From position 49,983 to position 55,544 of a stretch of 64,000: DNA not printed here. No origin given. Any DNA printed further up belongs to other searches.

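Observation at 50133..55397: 1754-aa periplasmic propeller sensor wired to a PP2C/SpoIIE phosphatase instead of a histidine kinase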

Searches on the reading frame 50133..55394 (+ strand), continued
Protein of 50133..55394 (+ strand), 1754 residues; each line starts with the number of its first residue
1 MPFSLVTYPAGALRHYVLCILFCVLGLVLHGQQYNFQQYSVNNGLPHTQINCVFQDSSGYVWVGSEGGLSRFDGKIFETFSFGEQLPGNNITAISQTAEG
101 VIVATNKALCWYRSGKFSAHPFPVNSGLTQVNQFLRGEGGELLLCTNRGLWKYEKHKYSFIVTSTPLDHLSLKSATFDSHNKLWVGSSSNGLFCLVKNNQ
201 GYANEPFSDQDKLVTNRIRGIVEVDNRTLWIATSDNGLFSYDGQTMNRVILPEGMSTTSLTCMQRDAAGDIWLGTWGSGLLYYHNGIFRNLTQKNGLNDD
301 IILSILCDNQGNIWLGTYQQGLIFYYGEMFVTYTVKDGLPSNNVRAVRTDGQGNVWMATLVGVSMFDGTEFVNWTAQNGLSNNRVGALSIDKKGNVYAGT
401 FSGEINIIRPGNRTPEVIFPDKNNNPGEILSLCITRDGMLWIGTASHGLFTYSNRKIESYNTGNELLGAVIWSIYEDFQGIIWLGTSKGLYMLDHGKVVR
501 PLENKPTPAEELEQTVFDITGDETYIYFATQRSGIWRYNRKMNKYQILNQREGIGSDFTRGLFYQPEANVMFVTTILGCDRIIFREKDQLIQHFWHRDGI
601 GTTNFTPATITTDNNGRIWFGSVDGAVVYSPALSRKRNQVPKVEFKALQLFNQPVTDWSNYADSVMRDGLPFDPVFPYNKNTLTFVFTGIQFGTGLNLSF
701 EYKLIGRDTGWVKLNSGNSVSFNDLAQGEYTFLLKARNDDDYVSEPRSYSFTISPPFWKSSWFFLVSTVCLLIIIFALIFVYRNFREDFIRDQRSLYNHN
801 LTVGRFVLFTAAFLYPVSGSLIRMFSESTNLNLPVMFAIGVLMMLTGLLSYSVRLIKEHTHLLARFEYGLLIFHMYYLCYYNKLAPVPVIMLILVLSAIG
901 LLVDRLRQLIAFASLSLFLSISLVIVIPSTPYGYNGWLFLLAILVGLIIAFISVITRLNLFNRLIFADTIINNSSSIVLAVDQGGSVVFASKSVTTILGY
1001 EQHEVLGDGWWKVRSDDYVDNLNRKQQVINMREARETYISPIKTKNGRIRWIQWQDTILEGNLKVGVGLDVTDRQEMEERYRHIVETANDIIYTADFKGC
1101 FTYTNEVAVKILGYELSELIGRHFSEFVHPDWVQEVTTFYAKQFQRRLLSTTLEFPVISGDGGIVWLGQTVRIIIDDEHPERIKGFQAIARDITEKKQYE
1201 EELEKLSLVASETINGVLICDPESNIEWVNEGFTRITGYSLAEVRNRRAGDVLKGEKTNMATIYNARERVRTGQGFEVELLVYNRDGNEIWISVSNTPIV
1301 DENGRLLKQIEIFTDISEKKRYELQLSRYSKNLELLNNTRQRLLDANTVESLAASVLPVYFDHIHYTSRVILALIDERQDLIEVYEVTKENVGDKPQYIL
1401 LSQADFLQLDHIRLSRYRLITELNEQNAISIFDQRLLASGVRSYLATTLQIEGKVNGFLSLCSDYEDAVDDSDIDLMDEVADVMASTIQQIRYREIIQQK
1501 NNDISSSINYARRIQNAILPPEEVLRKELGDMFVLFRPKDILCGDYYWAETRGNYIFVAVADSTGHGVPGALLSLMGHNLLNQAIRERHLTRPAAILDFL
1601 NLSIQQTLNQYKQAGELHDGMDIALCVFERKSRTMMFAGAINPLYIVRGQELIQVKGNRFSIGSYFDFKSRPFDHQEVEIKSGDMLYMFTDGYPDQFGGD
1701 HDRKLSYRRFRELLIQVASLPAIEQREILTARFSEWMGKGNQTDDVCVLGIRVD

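Call 12: find_encoding_contigs(protein=P0004, flank=10000, max_places=2)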
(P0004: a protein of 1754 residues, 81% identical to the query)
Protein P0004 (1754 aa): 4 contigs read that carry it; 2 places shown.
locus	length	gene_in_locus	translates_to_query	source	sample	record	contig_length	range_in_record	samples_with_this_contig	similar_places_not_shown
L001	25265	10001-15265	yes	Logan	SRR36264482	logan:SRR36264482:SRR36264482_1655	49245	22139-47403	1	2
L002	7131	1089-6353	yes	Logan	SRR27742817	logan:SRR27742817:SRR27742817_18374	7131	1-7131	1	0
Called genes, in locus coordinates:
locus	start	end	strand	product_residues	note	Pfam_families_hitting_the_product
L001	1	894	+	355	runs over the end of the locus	PF20392:DUF6687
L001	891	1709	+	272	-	PF20741:GKRP-like_C (faint), PF22198:GKRP_SIS_2, PF22645:GKRP_SIS_N, PF01380:SIS (weak)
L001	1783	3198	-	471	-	PF00270:DEAD, PF04851:ResIII (weak), PF00271:Helicase_C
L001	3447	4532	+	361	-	PF00691:OmpA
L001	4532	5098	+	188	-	-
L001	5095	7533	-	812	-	PF00912:Transgly, PF00905:Transpeptidase, PF06832:BiPBP_C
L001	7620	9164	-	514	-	PF18962:Por_Secre_tail (weak)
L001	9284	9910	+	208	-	PF00719:Pyrophosphatase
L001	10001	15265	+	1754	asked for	PF07495:Y_Y_Y, PF00989:PAS (weak), PF00989:PAS, PF13426:PAS_9 (weak), PF08447:PAS_3 (weak), PF08448:PAS_4, PF13426:PAS_9, PF07228:SpoIIE, +4 more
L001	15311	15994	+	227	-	PF13709:DUF4159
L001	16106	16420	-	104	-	-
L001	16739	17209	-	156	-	-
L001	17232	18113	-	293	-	-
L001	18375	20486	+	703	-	PF00639:Rotamase, PF13616:Rotamase_3, PF00639:Rotamase, PF13145:Rotamase_2 (weak)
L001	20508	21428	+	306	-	-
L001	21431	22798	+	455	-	PF13145:Rotamase_2 (weak), PF13616:Rotamase_3, PF00639:Rotamase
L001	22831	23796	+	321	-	PF20030:bpMoxR, PF00004:AAA (weak), PF07726:AAA_3, PF07728:AAA_5, PF17863:AAA_lid_2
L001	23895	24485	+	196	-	PF18955:DUF5698, PF10035:DUF2179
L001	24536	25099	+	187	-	-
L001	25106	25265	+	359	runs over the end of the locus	PF01479:S4, PF00849:PseudoU_synth_2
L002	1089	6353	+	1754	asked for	PF07495:Y_Y_Y, PF00989:PAS (weak), PF00989:PAS, PF13426:PAS_9 (weak), PF08447:PAS_3 (weak), PF08448:PAS_4, PF13426:PAS_9, PF07228:SpoIIE, +4 more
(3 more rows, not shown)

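Call 13: find_encoding_contigs(protein=P0016, flank=10000, max_places=2)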
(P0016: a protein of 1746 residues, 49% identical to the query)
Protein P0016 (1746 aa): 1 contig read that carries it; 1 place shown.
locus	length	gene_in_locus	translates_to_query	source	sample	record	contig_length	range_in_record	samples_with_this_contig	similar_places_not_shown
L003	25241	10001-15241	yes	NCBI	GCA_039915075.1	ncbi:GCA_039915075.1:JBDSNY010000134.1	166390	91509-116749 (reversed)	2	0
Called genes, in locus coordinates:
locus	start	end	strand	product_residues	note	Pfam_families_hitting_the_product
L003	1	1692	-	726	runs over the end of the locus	PF00082:Peptidase_S8, PF18962:Por_Secre_tail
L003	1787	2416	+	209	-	-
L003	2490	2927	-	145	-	-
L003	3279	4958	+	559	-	PF00005:ABC_tran, PF02463:SMC_N (faint), PF13476:AAA_23 (faint), PF13555:AAA_29 (faint), PF13238:AAA_18 (faint), PF13304:AAA_21 (faint), PF12848:ABC_tran_Xtn, PF00005:ABC_tran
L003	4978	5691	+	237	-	PF21347:DUF3108_like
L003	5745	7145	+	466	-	PF13393:tRNA-synt_His (weak), PF00587:tRNA-synt_2b (weak), PF13393:tRNA-synt_His, PF03129:HGTP_anticodon (weak)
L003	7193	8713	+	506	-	PF00221:Lyase_aromatic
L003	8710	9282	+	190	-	-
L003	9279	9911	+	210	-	PF00719:Pyrophosphatase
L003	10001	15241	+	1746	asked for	PF16819:DUF5074, PF07495:Y_Y_Y, PF00989:PAS, PF13426:PAS_9, PF08448:PAS_4, PF13426:PAS_9, PF13185:GAF_2, PF07228:SpoIIE, +9 more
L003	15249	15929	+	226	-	PF00849:PseudoU_synth_2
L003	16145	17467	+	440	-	-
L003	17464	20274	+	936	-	PF01841:Transglut_core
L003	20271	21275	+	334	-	PF20030:bpMoxR (faint), PF07726:AAA_3, PF07728:AAA_5, PF17863:AAA_lid_2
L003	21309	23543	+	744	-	PF13424:TPR_12 (faint)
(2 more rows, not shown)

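Call 14: find_encoding_contigs(protein=P0033, flank=10000, max_places=2)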
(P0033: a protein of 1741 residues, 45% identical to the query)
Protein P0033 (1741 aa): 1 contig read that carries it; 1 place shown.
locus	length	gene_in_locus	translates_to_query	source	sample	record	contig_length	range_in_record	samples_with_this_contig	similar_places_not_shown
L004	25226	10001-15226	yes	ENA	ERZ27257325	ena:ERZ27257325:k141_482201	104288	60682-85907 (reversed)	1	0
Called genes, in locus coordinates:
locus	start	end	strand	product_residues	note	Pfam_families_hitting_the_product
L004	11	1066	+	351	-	-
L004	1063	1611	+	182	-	-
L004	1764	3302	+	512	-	PF19081:Ig_7 (weak), PF18962:Por_Secre_tail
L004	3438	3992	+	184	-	PF13302:Acetyltransf_3, PF13420:Acetyltransf_4, PF13523:Acetyltransf_8 (weak), PF00583:Acetyltransf_1 (weak)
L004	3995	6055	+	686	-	PF14522:Cytochrome_C7 (faint), PF14537:Cytochrom_c3_2 (faint), PF22113:Mtrc-MtrF_II-IV_dom (weak), PF23914:TPR_CcmH_CycH (faint), PF13428:TPR_14 (faint), PF00515:TPR_1 (weak), PF07719:TPR_2 (weak), PF14559:TPR_19, +4 more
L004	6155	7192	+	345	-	PF02618:YceG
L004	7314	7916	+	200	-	PF00719:Pyrophosphatase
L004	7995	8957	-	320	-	PF08240:ADH_N, PF00107:ADH_zinc_N, PF13602:ADH_zinc_N_2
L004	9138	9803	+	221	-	PF12697:Abhydrolase_6 (weak)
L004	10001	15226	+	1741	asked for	PF07494:Reg_prop (weak), PF07495:Y_Y_Y, PF00989:PAS, PF08448:PAS_4, PF13426:PAS_9, PF01590:GAF, PF13185:GAF_2, PF07228:SpoIIE, +8 more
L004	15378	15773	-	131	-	-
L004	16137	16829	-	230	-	PF13709:DUF4159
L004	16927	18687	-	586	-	PF13174:TPR_6 (faint), PF07719:TPR_2 (faint), PF13428:TPR_14 (faint), PF13432:TPR_16 (weak), PF14559:TPR_19 (faint), PF13432:TPR_16 (weak), PF07676:PD40 (weak), PF13620:CarboxypepD_reg (weak), +1 more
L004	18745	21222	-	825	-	PF07676:PD40 (weak)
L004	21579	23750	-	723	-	PF00515:TPR_1 (faint), PF13428:TPR_14 (faint), PF14559:TPR_19 (faint), PF07676:PD40 (weak), PF14054:DUF4249, PF00691:OmpA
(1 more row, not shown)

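Call 15: find_encoding_contigs(protein=P0050, flank=8000, max_places=1)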
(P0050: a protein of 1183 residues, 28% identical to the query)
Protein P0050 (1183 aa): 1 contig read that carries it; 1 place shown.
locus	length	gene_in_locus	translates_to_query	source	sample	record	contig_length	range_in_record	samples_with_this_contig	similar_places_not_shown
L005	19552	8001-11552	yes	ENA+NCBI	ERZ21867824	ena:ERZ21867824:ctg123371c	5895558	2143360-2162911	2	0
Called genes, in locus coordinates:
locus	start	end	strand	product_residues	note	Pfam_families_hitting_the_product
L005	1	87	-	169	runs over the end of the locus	-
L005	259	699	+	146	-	PF02870:Methyltransf_1N (weak), PF01035:DNA_binding_1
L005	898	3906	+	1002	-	PF19081:Ig_7, PF00801:PKD (weak), PF18911:PKD_4, PF18962:Por_Secre_tail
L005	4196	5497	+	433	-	PF01676:Metalloenzyme, PF00245:Alk_phosphatase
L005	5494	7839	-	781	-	PF13287:Fn3_assoc (weak), PF13290:CHB_HEX_C_1, PF08757:CotH, PF00932:LTD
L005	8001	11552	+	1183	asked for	PF07494:Reg_prop (faint), PF07495:Y_Y_Y, PF08448:PAS_4 (weak), PF13426:PAS_9, PF08447:PAS_3, PF07228:SpoIIE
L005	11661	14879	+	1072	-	PF07494:Reg_prop (faint), PF07495:Y_Y_Y, PF07228:SpoIIE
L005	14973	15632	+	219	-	PF18962:Por_Secre_tail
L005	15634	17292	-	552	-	PF06662:C5-epim_C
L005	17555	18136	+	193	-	PF13302:Acetyltransf_3, PF13420:Acetyltransf_4, PF00583:Acetyltransf_1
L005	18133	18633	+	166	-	-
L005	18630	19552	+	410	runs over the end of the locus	PF01266:DAO (faint), PF01494:FAD_binding_3, PF04820:Trp_halogenase (faint), PF07992:Pyr_redox_2 (weak), PF13738:Pyr_redox_3 (faint), PF22578:GGR_cat (weak)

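Call 16: find_encoding_contigs(protein=P0048, flank=8000, max_places=2)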
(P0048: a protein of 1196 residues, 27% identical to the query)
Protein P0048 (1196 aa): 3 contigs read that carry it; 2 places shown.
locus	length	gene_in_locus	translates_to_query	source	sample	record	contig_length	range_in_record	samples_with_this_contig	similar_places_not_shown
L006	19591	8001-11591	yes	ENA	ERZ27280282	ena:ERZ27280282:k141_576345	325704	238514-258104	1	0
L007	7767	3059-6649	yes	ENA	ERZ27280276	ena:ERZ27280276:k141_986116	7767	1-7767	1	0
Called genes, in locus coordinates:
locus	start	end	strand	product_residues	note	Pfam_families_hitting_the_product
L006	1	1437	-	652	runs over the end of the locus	PF11974:bMG3 (faint), PF17802:SpaA (faint), PF22904:NOMO1-like_2nd (faint), PF13620:CarboxypepD_reg (faint), PF17210:SdrD_B (faint), PF00691:OmpA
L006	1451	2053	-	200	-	PF01712:dNK, PF02223:Thymidylate_kin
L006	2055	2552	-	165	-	PF01288:HPPK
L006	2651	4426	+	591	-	PF01343:Peptidase_S49, PF00574:CLP_protease (faint), PF01972:SDH_protease (weak), PF25145:NfeD1b_N (weak), PF01343:Peptidase_S49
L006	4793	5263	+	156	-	PF11412:DsbD_N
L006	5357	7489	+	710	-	PF11412:DsbD_N (weak), PF02683:DsbD_TM, PF13098:Thioredoxin_2, PF13899:Thioredoxin_7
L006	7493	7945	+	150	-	PF02580:Tyr_Deacylase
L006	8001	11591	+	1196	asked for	PF23748:Beta-prop_LRRK2 (faint), PF07494:Reg_prop (weak), PF07495:Y_Y_Y, PF07228:SpoIIE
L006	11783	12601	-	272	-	PF19783:DUF6268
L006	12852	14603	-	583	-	PF01368:DHH, PF02272:DHHA1, PF17768:RecJ_OB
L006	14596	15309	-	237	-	PF20772:TACO1_YebC_N, PF01709:Transcrip_reg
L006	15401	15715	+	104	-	-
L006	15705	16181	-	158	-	-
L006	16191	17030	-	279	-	PF00753:Lactamase_B, PF23023:Anti-Pycsar_Apyc1 (weak)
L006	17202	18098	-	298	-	PF10043:DUF2279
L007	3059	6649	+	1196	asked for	PF23748:Beta-prop_LRRK2 (faint), PF07494:Reg_prop (weak), PF07495:Y_Y_Y, PF07228:SpoIIE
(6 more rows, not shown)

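Call 17: find_encoding_contigs(protein=P0035, flank=8000, max_places=1)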
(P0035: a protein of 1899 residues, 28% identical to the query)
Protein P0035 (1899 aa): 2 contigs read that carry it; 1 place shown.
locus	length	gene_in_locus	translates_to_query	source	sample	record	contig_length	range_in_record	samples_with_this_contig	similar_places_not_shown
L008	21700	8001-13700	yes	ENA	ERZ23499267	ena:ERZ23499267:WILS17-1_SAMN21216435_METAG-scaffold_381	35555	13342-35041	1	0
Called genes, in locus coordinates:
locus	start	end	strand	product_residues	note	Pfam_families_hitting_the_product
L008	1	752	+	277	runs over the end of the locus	PF01061:ABC2_membrane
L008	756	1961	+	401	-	PF00005:ABC_tran, PF14524:Wzt_C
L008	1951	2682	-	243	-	PF02353:CMAS (weak), PF03848:TehB, PF13489:Methyltransf_23, PF01209:Ubie_methyltran (faint), PF13847:Methyltransf_31, PF08241:Methyltransf_11, PF08242:Methyltransf_12, PF13649:Methyltransf_25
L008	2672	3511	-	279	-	PF01869:BcrAD_BadFG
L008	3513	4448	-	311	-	PF02423:OCD_Mu_crystall, PF01488:Shikimate_DH (faint)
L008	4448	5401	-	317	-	PF00291:PALP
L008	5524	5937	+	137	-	PF00085:Thioredoxin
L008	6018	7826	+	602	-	PF00009:GTP_EFTU, PF01926:MMR_HSR1 (weak), PF22042:EF-G_D2, PF03144:GTP_EFTU_D2, PF00679:EFG_C, PF21018:BipA_C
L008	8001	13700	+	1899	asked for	PF07495:Y_Y_Y, PF00989:PAS, PF08448:PAS_4, PF13426:PAS_9, PF00989:PAS, PF08448:PAS_4, PF13426:PAS_9, PF08447:PAS_3, +7 more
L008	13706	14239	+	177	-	PF01625:PMSR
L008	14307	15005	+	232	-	PF00719:Pyrophosphatase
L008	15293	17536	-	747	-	PF08757:CotH, PF00932:LTD, PF18962:Por_Secre_tail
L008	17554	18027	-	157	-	-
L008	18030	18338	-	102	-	-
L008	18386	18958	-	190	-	PF07638:Sigma70_ECF (weak), PF04542:Sigma70_r2, PF08281:Sigma70_r4_2, PF04545:Sigma70_r4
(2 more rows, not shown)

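Call 71: list_cluster_members(proteins=[P0001])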
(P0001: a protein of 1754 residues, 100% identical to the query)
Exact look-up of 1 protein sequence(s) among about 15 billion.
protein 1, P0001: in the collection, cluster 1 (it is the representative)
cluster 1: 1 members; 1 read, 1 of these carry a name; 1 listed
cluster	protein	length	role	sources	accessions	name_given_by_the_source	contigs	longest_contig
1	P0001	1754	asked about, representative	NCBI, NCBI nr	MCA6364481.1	MAG: PAS domain S-box protein [Bacteroidetes bacterium] | PAS domain S-box protein [Bacteroidota bacterium]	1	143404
